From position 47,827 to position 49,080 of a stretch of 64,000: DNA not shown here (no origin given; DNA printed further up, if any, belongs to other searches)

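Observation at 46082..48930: Cluster of three paralogous secreted bicupins with one metal-binding and one metal-free barrel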

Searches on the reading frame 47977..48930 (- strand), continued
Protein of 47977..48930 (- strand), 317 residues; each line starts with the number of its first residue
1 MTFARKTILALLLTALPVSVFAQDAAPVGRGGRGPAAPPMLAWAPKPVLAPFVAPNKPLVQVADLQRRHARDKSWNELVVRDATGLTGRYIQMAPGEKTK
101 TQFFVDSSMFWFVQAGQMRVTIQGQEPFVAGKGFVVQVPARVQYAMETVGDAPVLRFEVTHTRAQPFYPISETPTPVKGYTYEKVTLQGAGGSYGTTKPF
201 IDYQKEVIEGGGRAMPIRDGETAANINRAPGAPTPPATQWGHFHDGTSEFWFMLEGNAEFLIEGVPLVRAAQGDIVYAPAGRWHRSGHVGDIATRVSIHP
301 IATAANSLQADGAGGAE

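Call 16: find_related_loci(query=A2, collection=genome_contigs, flank=8000)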
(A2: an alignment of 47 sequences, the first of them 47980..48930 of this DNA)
Query A2 (317 aa) in genome_contigs; peptide patterns used: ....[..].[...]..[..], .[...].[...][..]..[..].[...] (x = any residue, [..] = any of these).
525 stretches matched a pattern; 287 encode a relative of the query (tblastn E <= 1e-3); the best 80 are kept; 80 distinct loci.
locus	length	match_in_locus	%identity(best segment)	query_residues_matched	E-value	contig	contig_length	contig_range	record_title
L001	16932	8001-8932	86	1-317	1e-166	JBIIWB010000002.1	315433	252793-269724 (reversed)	MAG: Rhizomicrobium sp. isolate ME2005-04-11_3300042883_group2_bin103 Rohwer_bin1902_scaffold_3_c1, whole genome shotgun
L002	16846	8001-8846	87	38-317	4e-164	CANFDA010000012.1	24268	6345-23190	MAG: Alphaproteobacteria bacterium isolate CH-Jul18-205 genome assembly, contig: CH-Jul18-C2837, whole genome shotgun se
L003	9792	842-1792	71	7-315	3e-145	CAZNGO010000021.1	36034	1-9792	MAG TPA_asm: uncultured Rhizobium sp. isolate binchicken_co84_384 genome assembly, contig: k141_274467, whole genome sho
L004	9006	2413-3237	74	43-314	6e-139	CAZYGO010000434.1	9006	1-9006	MAG TPA_asm: uncultured Rhizobium sp. isolate binchicken_co84_473 genome assembly, contig: k141_2050807, whole genome sh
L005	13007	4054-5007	66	1-314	1e-138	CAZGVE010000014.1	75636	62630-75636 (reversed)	MAG TPA_asm: uncultured Steroidobacteraceae bacterium isolate binchicken_co54_393 genome assembly, contig: NODE_490_leng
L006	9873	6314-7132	73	39-308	3e-135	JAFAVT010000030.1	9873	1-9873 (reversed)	MAG: Alphaproteobacteria bacterium isolate CP_BM_RX_43 BM_RX_k147_6428929, whole genome shotgun sequence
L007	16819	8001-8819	71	43-312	7e-134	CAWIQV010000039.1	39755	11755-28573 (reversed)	MAG: uncultured Gammaproteobacteria bacterium isolate MFD01689.bin.2.38 genome assembly, contig: contig_58307, whole gen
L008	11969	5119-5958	56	37-311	4e-102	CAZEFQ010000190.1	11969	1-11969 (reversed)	MAG TPA_asm: uncultured Rhizobium sp. isolate binchicken_co84_415 genome assembly, contig: k141_1068871, whole genome sh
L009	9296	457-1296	56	43-317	3e-101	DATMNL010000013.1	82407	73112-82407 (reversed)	MAG TPA_asm: Rhizomicrobium sp. isolate SMAG_U12849 k141_3645421, whole genome shotgun sequence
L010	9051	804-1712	48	1-315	3e-89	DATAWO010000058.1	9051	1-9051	MAG TPA_asm: Rhizomicrobium sp. isolate SMAG_U5627 k141_1297087, whole genome shotgun sequence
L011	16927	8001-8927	49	3-310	1e-88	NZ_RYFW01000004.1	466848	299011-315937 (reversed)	Peristeroidobacter agariperforans strain KA5-B Scaffold4_1, whole genome shotgun sequence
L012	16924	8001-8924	48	2-309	3e-88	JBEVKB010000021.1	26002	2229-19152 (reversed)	MAG: Steroidobacteraceae bacterium isolate T4R1BO_autometa_bin_28 T4R1BO_autometa_bin_28_k133_26804187, whole genome sho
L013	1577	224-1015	53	39-300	1e-93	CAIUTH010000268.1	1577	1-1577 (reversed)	MAG: uncultured Alphaproteobacteria bacterium isolate Kiruna3_bin-1165 genome assembly, contig: bin-1165:268/386, whole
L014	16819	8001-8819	51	40-310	1e-87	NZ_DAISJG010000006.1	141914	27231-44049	MAG: Phenylobacterium sp. isolate CTOTU10740 NODE_33_length_141914_cov_55.334558, whole genome shotgun sequence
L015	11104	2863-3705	52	41-317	9e-87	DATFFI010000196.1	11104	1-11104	MAG TPA_asm: Rhizomicrobium sp. isolate SMAG_U8631 k141_1566398, whole genome shotgun sequence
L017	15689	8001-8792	52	39-300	7e-87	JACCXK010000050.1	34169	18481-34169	MAG: Alphaproteobacteria bacterium isolate MGR_bin176 SD2897-2912_k127_4261615, whole genome shotgun sequence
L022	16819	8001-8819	50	39-309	4e-85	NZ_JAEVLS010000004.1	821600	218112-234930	Steroidobacter gossypii strain S1-65 Scaffold4_1, whole genome shotgun sequence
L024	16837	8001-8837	50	35-310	1e-84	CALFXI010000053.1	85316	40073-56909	MAG TPA_asm: uncultured Steroidobacter sp. isolate SRR4028131_bin.81_CONCOCT_v1.1_MAG genome assembly, contig: ERZ795039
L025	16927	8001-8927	47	2-309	2e-84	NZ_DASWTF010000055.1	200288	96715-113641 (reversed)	MAG: Steroidobacter sp. isolate SMAG_U3568 k141_296775, whole genome shotgun sequence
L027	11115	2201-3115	46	4-315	2e-84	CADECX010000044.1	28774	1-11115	MAG: uncultured Alphaproteobacteria bacterium isolate Alphaproteobacteria sp. RBC027 genome assembly, contig: MAG027_44,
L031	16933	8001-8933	46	1-309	6e-84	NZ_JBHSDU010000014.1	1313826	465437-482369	Steroidobacter flavus strain CGMCC 1.10759 velvet_auto_105_14, whole genome shotgun sequence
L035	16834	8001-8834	48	40-315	1e-83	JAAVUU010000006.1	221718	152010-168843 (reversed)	Rhizobiales bacterium dw_265 6, whole genome shotgun sequence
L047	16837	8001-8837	50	39-315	2e-80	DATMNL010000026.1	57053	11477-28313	MAG TPA_asm: Rhizomicrobium sp. isolate SMAG_U12849 k141_2310133, whole genome shotgun sequence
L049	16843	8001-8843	48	37-315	5e-80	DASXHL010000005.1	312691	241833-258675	MAG TPA_asm: Rhizomicrobium sp. isolate SMAG_U5192 k141_1926229, whole genome shotgun sequence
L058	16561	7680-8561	46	24-315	7e-78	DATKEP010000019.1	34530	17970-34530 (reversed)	MAG TPA_asm: Rhizomicrobium sp. isolate SMAG_U14502 k141_4442580, whole genome shotgun sequence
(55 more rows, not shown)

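Call 20: predict_structure(alignment_id=A2)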
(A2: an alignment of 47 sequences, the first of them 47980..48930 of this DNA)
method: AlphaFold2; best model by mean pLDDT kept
length: 317 residues; sequences in the alignment: 47
mean_pLDDT: 87.8   pTM: 0.83
mean pLDDT of the five models: 87.8, 87.4, 87.3, 87.0, 86.7
residues with pLDDT >= 90: 222; 70-90: 55; 50-70: 14; < 50: 26
segments of 3 or more residues with pLDDT < 50: 1-6, 15-17, 19-32, 315-317
pLDDT, mean of each block of 10 residues (from residue 1): 48 50 46 70 90 97 98 98 93 98 94 98 96 94 97 98 95 95 93 85 87 77 91 92 94 97 97 97 95 94 89 55
secondary structure, 60 per line:
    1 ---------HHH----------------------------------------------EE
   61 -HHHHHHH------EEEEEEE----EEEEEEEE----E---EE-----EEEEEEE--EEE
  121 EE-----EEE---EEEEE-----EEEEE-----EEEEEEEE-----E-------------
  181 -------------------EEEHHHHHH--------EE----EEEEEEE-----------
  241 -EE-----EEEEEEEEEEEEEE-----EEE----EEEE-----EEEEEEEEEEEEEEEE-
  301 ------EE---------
elements in order: H62-68 E75-81 E86-93 E109-115 E118-122 E128-130 E134-138 E144-148 E154-161 E200-202 H203-208 E223-229 E249-262 E268-270 E275-278 E284-299

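Call 24: fold_search(model_id=the predicted structure, library=pdb)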
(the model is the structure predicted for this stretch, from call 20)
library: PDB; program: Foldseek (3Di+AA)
matches with E <= 10: 1814; with E <= 0.001: 529
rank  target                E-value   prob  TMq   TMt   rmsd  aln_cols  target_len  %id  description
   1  2vqa_A                7.1e-15  1.00  0.46  0.41  10.0       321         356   15  Protein-folding location can regulate Mn versus Cu- or Zn-binding. Crystal Structure of MncA. (released 2008-10-28)
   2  1y3t_A                8.7e-15  1.00  0.51  0.50   8.0       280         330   11  Crystal structure of YxaG, a dioxygenase from Bacillus subtilis (released 2005-01-18)
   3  2vqa_C                1.6e-14  1.00  0.45  0.41  10.2       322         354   14  Protein-folding location can regulate Mn versus Cu- or Zn-binding. Crystal Structure of MncA. (released 2008-10-28)
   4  8hfb_A                3.8e-14  1.00  0.52  0.52   8.0       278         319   12  Evolved variant of quercetin 2,4-dioxygenase from Bacillus subtilis (released 2023-03-08)
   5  2h0v_A                4.2e-14  1.00  0.52  0.49  10.0       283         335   12  Crystal structure of a putative quercetin 2,3-dioxygenase (yxag, bsu39980) from bacillus subtilis at 2.60 A resolution (released 2006-05-30)
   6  1uw8                  8.8e-14  1.00  0.44  0.38  10.1       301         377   14  CRYSTAL STRUCTURE OF OXALATE DECARBOXYLASE (released 2004-02-19)
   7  8hfb_B                9.8e-14  1.00  0.52  0.53   9.9       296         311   11  Evolved variant of quercetin 2,4-dioxygenase from Bacillus subtilis (released 2023-03-08)
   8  2v09                  1.7e-13  1.00  0.44  0.38  10.2       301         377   14  SENS161-164DSSN mutant of Bacillus subtilis Oxalate Decarboxylase OxdC (released 2007-10-30)
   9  5hi0                  1.9e-13  1.00  0.47  0.40   8.6       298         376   14  The Substrate Binding Mode and Chemical Basis of a Reaction Specificity Switch in Oxalate Decarboxylase (released 2016-04-06)
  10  6tzp                  2.0e-13  1.00  0.46  0.40   8.7       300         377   14  W96F Oxalate Decarboxylase (B. subtilis) (released 2021-02-17)
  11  2uya                  2.3e-13  1.00  0.47  0.40   8.5       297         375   15  DEL162-163 mutant of Bacillus subtilis Oxalate Decarboxylase OxdC (released 2007-08-21)
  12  2uyb                  2.3e-13  1.00  0.46  0.40   8.7       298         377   14  S161A mutant of Bacillus subtilis Oxalate Decarboxylase OxdC (released 2007-08-21)
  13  4met_A                2.3e-13  1.00  0.44  0.38   9.1       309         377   14  Assigning the EPR Fine Structure Parameters of the Mn(II) Centers in Bacillus subtilis Oxalate Decarboxylase by Site-D (released 2014-03-05)
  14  5vg3_B                2.4e-13  1.00  0.39  0.34  11.1       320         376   13  Structure of Oxalate Decarboxylase from Bacillus subtilis at pH 4.6 (released 2017-10-18)
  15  2uy9                  3.1e-13  1.00  0.46  0.40   8.5       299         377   14  E162A mutant of Bacillus subtilis Oxalate Decarboxylase OxdC (released 2007-08-21)
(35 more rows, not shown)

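Call 27: search_protein_representatives(alignment_id=A2)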
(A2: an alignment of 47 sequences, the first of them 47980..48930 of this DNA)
Query: 47 sequences, 311 profile positions. Proteins with E-value up to 0.001 (for the whole library): 1108; up to 1e-10: 530; up to 1e-30: 154. The best 150 are listed.
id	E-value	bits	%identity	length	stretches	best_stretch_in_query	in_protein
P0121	5.5e-122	423.2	-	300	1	17-307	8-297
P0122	1.2e-111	389.2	-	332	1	28-305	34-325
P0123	6.7e-104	363.7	-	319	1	9-305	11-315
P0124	4.1e-102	357.9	-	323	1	14-307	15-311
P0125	2.0e-100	352.3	-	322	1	14-306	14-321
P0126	1.0e-99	350.0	-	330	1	6-307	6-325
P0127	5.9e-97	341.0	-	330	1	5-307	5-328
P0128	6.1e-96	337.6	-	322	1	16-307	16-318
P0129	2.6e-94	332.3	-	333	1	16-307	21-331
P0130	5.4e-94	331.2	-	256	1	50-305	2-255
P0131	1.7e-92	326.3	-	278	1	10-245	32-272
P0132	6.3e-92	324.4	-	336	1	16-308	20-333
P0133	5.9e-91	321.2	-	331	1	10-307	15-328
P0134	1.1e-90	320.3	-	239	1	15-232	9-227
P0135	4.6e-86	305.2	-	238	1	80-306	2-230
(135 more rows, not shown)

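Call 41: search_protein_families(library=pfam, alignment_id=A3, max_evalue=0.00001)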
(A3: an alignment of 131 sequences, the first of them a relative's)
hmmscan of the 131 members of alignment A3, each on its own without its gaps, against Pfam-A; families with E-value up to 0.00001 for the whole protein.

A. member 1, L066:9467-11689:+ (741 aa): 4 families
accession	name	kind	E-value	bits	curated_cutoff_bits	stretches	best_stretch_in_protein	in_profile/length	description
PF01011.28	PQQ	-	1.3e-52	179.8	26.7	2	225-533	1-335/595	Glucose/ethanol/alcohol dehydrogenase, beta-propeller domain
PF13360.13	PQQ_2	-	3.1e-23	83.1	27.6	1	257-403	57-194/233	Outer membrane protein assembly factor BamB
PF13442.11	Cytochrome_CBB3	-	6.7e-10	39.6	27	1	44-118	2-68/68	Cytochrome C oxidase, cbb3-type, subunit III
PF13570.13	Beta-prop_ACSF4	-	1.5e-09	38.1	133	0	628-695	76-144/329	Beta-alanine-activating enzyme, beta-propeller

B. families by the number of members that match (of 131 scanned): 165 families (the first 25 are shown)
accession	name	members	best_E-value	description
PF07690.21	MFS_1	4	5.7e-64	Major Facilitator Superfamily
PF00593.30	TonB_dep_Rec_b-barrel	3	3.1e-38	TonB dependent receptor-like, beta-barrel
PF07715.20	Plug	3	9.4e-23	TonB-dependent Receptor Plug Domain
PF00083.30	Sugar_tr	3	5.3e-11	Sugar (and other) transporter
PF00248.27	Aldo_ket_red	2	7.7e-49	Aldo/keto reductase family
PF07719.23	TPR_2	2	6e-45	Tetratricopeptide repeat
PF08450.18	SGL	2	7.4e-41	SMP-30/Gluconolactonase/LRE-like region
PF14559.12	TPR_19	2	1e-29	Tetratricopeptide repeat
PF03466.25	LysR_substrate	2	1.8e-28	LysR substrate binding domain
PF13424.12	TPR_12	2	2.6e-25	Tetratricopeptide repeat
PF13428.12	TPR_14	2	8.5e-23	Tetratricopeptide repeat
PF00126.33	HTH_1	2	7.9e-20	Bacterial regulatory helix-turn-helix protein, lysR family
PF03479.20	PCC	2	1.4e-19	Plants and Prokaryotes Conserved (PCC) domain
PF13442.11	Cytochrome_CBB3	2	1.8e-13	Cytochrome C oxidase, cbb3-type, subunit III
PF12228.14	DUF3604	1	5.1e-216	Protein of unknown function (DUF3604)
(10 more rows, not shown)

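Call 50: find_encoding_contigs(protein=P0034, flank=8000, max_places=2)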
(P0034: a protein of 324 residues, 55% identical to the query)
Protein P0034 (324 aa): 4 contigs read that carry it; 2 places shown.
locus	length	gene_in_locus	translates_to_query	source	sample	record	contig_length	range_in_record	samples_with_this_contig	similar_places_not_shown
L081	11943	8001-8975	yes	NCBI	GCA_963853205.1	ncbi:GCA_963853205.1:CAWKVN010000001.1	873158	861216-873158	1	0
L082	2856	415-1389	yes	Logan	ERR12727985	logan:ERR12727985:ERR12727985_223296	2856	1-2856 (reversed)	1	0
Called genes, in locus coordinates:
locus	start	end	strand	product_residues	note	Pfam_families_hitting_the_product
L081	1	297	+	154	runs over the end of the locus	PF12973:Cupin_7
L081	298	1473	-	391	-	PF01070:FMN_dh, PF03060:NMO (weak)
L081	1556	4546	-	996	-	PF07715:Plug, PF00593:TonB_dep_Rec_b-barrel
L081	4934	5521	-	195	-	PF13759:2OG-FeII_Oxy_5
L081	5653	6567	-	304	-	PF00389:2-Hacid_dh, PF02826:2-Hacid_dh_C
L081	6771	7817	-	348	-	PF03328:HpcH_HpaI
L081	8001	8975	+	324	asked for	PF11699:CENP-C_C (faint), PF07883:Cupin_2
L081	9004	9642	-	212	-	-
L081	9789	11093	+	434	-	PF02558:ApbA (faint), PF03721:UDPG_MGDP_dh_N, PF00984:UDPG_MGDP_dh, PF03720:UDPG_MGDP_dh_C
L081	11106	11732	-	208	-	PF02492:cobW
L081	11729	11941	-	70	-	?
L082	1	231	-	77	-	?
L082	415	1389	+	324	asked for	PF11699:CENP-C_C (faint), PF07883:Cupin_2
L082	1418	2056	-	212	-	-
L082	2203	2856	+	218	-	?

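Call 51: find_encoding_contigs(protein=P0058, flank=8000, max_places=2)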
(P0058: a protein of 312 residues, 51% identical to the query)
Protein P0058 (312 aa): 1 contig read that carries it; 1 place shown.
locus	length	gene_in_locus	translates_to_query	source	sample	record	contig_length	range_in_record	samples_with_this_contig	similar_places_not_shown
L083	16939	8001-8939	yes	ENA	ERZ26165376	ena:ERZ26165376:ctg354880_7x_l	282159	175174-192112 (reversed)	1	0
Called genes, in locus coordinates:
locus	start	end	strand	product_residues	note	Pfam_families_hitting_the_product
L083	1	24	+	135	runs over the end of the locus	PF03918:CcmH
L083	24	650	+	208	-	PF13428:TPR_14 (faint), PF14559:TPR_19 (faint)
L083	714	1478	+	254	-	PF00027:cNMP_binding, PF13545:HTH_Crp_2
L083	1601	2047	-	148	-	PF07883:Cupin_2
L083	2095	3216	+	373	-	PF01546:Peptidase_M20, PF07687:M20_dimer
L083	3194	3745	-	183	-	PF01713:Smr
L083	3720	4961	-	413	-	PF03562:MltA, PF06725:3D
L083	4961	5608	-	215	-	PF04280:Tim44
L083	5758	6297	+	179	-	PF02556:SecB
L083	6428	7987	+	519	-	PF03023:MurJ, PF01554:MatE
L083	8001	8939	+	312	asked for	PF07883:Cupin_2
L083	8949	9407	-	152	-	PF07978:NIPSNAP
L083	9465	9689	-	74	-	-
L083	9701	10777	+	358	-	PF00579:tRNA-synt_1b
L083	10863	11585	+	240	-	PF13590:DUF4136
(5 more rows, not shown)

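Call 52: find_encoding_contigs(protein=P0009, flank=8000, max_places=1)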
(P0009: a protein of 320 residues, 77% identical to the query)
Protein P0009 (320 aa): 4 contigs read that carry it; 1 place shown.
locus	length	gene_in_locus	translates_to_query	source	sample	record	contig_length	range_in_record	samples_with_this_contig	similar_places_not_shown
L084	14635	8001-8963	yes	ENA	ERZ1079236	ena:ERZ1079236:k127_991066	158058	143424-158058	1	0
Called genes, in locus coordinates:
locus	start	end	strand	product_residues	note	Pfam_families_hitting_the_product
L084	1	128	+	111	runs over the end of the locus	PF00989:PAS, PF08448:PAS_4, PF13426:PAS_9 (weak), PF08447:PAS_3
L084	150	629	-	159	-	PF06983:3-dmu-9_3-mt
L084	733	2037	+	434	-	PF00206:Lyase_1, PF10397:ADSL_C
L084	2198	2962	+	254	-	PF01259:SAICAR_synt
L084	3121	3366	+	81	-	PF02700:PurS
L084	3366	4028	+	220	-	PF07685:GATase_3, PF13507:GATase_5, PF01965:DJ-1_PfpI (weak)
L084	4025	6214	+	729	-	PF18072:FGAR-AT_linker, PF00586:AIRS, PF02769:AIRS_C, PF00586:AIRS, PF02769:AIRS_C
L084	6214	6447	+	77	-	PF01722:BolA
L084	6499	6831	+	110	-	PF00462:Glutaredoxin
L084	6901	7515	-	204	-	PF00163:Ribosomal_S4, PF01479:S4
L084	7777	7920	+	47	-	-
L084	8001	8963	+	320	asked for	PF11699:CENP-C_C (weak), PF05899:Cupin_3 (faint), PF07883:Cupin_2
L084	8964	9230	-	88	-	-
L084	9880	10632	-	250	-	PF03328:HpcH_HpaI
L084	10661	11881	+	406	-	PF01494:FAD_binding_3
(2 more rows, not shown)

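Call 53: find_encoding_contigs(protein=P0097, flank=8000, max_places=1)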
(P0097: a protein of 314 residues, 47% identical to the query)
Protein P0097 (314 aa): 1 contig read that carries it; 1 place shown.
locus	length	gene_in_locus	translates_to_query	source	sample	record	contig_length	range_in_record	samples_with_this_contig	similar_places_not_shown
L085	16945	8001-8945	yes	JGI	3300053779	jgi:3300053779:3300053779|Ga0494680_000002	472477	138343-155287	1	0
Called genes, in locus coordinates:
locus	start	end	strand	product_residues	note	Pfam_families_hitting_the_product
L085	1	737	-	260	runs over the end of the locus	PF00378:ECH_1, PF16113:ECH_2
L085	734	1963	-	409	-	PF02515:CoA_transf_3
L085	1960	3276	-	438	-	PF07690:MFS_1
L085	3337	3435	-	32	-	-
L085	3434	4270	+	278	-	PF01050:MannoseP_isomer (faint), PF07883:Cupin_2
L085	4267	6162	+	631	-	PF01011:PQQ, PF13360:PQQ_2 (weak), PF13570:Beta-prop_ACSF4 (faint), PF13360:PQQ_2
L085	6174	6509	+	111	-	-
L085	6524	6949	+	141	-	-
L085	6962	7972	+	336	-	PF08450:SGL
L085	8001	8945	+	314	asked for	PF11699:CENP-C_C (faint), PF07883:Cupin_2 (weak)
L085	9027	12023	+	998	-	PF07715:Plug, PF00593:TonB_dep_Rec_b-barrel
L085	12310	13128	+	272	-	PF00392:GntR, PF07729:FCD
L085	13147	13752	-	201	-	PF12973:Cupin_7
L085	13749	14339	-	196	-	PF08281:Sigma70_r4_2, PF04545:Sigma70_r4 (weak)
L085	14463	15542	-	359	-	PF01963:TraB_PrgY_gumN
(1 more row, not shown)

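Call 54: find_encoding_contigs(protein=P0108, flank=8000, max_places=1)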
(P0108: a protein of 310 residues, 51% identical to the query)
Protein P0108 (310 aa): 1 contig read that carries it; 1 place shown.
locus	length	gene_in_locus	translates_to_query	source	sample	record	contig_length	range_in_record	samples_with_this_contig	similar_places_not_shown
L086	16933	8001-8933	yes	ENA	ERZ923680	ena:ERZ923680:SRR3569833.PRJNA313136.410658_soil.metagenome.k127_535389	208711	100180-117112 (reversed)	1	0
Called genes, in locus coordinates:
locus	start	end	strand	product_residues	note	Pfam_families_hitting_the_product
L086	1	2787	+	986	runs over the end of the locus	PF07715:Plug, PF00593:TonB_dep_Rec_b-barrel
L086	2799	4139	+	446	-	PF01979:Amidohydro_1, PF07969:Amidohydro_3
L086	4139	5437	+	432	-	PF07690:MFS_1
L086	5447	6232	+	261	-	PF13618:Gluconate_2-dh3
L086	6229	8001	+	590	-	PF00732:GMC_oxred_N, PF05199:GMC_oxred_C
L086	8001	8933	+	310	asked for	PF05899:Cupin_3 (faint), PF02311:AraC_binding (faint), PF07883:Cupin_2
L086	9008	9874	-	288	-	PF00753:Lactamase_B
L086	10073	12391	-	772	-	PF13802:Gal_mutarotas_2, PF01055:Glyco_hydro_31_2nd, PF21365:Glyco_hydro_31_3rd, PF17137:DUF5110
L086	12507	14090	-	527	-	PF00150:Cellulase, PF03442:CBM_X2, PF18448:CBM46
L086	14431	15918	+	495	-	PF01266:DAO (faint), PF04820:Trp_halogenase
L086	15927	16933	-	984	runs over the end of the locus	PF07715:Plug, PF00593:TonB_dep_Rec_b-barrel, PF14905:OMP_b-brl_3 (weak)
